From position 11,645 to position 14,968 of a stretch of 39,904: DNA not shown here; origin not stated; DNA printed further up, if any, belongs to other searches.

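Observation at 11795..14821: Single-chain tandem GspE/PilB ATPase (two complete motor modules in one 1008-aa protein)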

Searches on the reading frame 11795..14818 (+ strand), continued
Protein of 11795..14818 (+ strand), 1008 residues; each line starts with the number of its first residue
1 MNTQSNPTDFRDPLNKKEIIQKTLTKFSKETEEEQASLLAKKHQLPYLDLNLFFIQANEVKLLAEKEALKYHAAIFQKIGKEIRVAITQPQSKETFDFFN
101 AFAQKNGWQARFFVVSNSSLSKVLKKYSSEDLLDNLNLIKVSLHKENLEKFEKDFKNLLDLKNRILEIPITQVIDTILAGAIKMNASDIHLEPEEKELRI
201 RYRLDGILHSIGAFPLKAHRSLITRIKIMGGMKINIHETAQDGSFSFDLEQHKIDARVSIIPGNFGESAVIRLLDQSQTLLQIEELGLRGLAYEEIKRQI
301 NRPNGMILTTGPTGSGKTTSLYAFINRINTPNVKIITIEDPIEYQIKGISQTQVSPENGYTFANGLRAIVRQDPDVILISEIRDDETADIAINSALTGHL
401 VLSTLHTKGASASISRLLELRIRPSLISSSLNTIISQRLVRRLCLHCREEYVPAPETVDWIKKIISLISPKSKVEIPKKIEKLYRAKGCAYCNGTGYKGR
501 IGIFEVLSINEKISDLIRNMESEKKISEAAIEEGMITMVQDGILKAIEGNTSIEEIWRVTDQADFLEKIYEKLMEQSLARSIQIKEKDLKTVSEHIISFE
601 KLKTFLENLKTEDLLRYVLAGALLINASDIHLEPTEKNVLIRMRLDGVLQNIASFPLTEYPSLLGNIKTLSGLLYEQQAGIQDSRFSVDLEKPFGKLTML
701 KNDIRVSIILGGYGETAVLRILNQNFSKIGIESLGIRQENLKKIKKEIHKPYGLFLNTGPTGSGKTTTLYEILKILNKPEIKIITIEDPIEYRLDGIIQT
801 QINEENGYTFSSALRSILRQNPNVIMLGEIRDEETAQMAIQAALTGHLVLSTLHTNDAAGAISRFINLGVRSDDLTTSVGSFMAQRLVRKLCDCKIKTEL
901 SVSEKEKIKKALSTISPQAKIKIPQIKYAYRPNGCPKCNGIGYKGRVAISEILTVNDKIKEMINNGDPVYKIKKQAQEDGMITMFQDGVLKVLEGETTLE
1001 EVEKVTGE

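Call 66: find_encoding_contigs(protein=P0125, flank=10000, max_places=2)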
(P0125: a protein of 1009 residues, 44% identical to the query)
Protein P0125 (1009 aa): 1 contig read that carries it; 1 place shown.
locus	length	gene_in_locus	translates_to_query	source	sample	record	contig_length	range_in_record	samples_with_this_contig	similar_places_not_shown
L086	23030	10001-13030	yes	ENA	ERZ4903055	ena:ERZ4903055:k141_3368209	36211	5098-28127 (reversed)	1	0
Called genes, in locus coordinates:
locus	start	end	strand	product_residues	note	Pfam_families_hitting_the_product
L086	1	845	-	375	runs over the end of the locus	PF11258:DUF3048, PF17479:DUF3048_C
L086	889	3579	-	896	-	PF02739:5_3_exonuc_N, PF01367:5_3_exonuc, PF22619:DNA_polI_exo1 (weak), PF00476:DNA_pol_A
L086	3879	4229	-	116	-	PF01934:HepT-like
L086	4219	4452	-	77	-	PF01909:NTP_transf_2, PF18765:Polbeta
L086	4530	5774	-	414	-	PF12704:MacB_PCD, PF02687:FtsX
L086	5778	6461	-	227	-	PF00005:ABC_tran, PF02463:SMC_N (faint), PF13304:AAA_21 (faint)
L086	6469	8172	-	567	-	PF25973:BSH_CzcB (faint), PF25984:BSH_YknX (faint)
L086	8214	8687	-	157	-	PF02367:TsaE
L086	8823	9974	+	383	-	PF01368:DHH (weak)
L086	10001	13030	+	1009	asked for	PF00437:T2SSE, PF03215:Rad17 (faint), PF25199:nSTAND_NTPase5 (faint), PF00004:AAA (faint), PF00005:ABC_tran (faint), PF12775:AAA_7 (faint), PF13173:AAA_14 (faint), PF00437:T2SSE, +5 more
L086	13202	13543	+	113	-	-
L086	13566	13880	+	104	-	-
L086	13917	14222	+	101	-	PF21956:DUF6922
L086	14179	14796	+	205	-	PF08843:AbiEii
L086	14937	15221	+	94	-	-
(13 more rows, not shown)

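Call 67: find_encoding_contigs(protein=P0141, flank=10000, max_places=2)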
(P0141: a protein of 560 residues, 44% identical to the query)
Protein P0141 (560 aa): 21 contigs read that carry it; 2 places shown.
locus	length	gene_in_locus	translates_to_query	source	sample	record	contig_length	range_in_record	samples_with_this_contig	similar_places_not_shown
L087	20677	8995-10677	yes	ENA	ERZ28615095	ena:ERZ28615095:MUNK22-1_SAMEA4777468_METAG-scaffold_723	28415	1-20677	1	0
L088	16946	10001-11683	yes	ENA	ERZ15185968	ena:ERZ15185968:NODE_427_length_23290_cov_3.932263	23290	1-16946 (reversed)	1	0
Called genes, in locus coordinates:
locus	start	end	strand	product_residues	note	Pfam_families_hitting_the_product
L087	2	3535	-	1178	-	?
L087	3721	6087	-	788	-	PF13620:CarboxypepD_reg (weak)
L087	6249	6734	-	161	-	PF02367:TsaE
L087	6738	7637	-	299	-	PF02673:BacA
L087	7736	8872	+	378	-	PF01368:DHH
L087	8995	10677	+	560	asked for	PF05157:MshEN, PF00437:T2SSE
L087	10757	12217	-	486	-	PF00515:TPR_1 (faint), PF07719:TPR_2 (faint), PF13181:TPR_8 (faint), PF23914:TPR_CcmH_CycH, PF13432:TPR_16, PF13424:TPR_12 (weak), PF12895:ANAPC3, PF13432:TPR_16 (weak), +5 more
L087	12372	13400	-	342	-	PF00814:TsaD, PF22521:HypF_C_2 (weak)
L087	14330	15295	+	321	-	PF01699:Na_Ca_ex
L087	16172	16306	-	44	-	PF01527:HTH_Tnp_1 (faint)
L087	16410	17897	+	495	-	PF01408:GFO_IDH_MocA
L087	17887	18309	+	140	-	PF00293:NUDIX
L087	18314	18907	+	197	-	PF02223:Thymidylate_kin (faint)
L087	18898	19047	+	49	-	-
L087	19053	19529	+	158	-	PF00383:dCMP_cyt_deam_1, PF14437:MafB19-deam, PF14439:Bd3614-deam (weak)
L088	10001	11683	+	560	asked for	PF05157:MshEN, PF00437:T2SSE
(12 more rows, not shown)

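Call 68: find_encoding_contigs(protein=P0136, flank=10000, max_places=2)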
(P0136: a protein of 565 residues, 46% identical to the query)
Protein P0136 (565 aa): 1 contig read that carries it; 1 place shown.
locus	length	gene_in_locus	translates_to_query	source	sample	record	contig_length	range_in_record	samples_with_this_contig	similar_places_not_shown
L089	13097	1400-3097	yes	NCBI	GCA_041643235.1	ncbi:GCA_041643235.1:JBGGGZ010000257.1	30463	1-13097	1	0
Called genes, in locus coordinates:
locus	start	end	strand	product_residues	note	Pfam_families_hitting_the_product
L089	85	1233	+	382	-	PF01368:DHH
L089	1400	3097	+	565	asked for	PF05157:MshEN (weak), PF00437:T2SSE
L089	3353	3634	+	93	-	-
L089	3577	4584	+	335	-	PF05496:RuvB_N, PF07728:AAA_5 (faint), PF00004:AAA, PF17864:AAA_lid_4, PF05491:WHD_RuvB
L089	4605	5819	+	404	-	PF18895:T4SS_pilin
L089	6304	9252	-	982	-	PF00912:Transgly, PF00905:Transpeptidase, PF17957:Big_7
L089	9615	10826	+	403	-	PF00579:tRNA-synt_1b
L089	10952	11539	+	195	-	-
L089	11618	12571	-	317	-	-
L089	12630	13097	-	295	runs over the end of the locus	PF00480:ROK, PF02685:Glucokinase (faint)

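Call 69: find_encoding_contigs(protein=P0166, flank=10000, max_places=2)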
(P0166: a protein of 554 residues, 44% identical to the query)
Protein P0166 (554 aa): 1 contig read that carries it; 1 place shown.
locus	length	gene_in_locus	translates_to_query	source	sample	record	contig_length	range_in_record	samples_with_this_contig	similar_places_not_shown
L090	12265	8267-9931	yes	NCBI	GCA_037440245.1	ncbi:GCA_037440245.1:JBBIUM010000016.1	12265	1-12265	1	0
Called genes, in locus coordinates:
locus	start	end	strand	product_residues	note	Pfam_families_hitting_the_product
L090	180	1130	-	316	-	PF21694:DNA_pol3_delta_C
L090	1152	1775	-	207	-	PF11258:DUF3048 (weak), PF17479:DUF3048_C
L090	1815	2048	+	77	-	-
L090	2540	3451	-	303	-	PF01149:Fapy_DNA_glyco, PF06831:H2TH, PF06827:zf-FPG_IleRS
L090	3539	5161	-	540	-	PF22619:DNA_polI_exo1 (weak), PF00476:DNA_pol_A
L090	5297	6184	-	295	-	PF02739:5_3_exonuc_N, PF01367:5_3_exonuc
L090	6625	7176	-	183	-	PF02367:TsaE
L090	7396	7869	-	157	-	-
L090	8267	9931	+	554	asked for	PF00437:T2SSE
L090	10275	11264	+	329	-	PF05496:RuvB_N, PF07728:AAA_5, PF00004:AAA, PF17864:AAA_lid_4, PF05491:WHD_RuvB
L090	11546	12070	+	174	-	PF03703:bPH_2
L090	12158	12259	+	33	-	-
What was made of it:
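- The closest single-module relatives (554-565 aa) occupy the same TsaE / DHH / PilB / RuvB / bPH_2 slot (calls 67-69).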

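Call 76: find_encoding_contigs(protein=P0138, flank=8000, max_places=1)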
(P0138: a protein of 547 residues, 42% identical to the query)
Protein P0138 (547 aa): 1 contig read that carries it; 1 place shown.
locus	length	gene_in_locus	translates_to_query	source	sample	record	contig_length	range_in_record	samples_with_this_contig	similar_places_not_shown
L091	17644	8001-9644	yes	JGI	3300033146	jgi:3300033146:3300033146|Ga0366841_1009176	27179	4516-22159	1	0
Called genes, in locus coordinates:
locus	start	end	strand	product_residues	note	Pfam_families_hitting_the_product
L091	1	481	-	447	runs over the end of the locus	PF00595:PDZ, PF13180:PDZ_2, PF17820:PDZ_6, PF03572:Peptidase_S41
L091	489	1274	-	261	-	PF00149:Metallophos, PF13277:YmdB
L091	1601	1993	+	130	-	-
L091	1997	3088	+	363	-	PF00988:CPSase_sm_chain, PF00117:GATase, PF07722:Peptidase_C26 (faint)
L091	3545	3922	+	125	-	PF00416:Ribosomal_S13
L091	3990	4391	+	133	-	PF00411:Ribosomal_S11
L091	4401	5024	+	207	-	PF00163:Ribosomal_S4, PF01479:S4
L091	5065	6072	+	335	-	PF01193:RNA_pol_L, PF01000:RNA_pol_A_bac, PF03118:RNA_pol_A_CTD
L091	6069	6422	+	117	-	PF01196:Ribosomal_L17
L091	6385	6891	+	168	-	PF00572:Ribosomal_L13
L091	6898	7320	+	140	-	PF00380:Ribosomal_S9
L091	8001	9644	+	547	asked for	PF00437:T2SSE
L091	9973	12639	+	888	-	PF02861:Clp_N, PF00004:AAA, PF01637:ATPase_2 (weak), PF17871:AAA_lid_9, PF07724:AAA_2, PF00004:AAA, PF07728:AAA_5, PF10431:ClpB_D2-small, +8 more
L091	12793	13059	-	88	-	-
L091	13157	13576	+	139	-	-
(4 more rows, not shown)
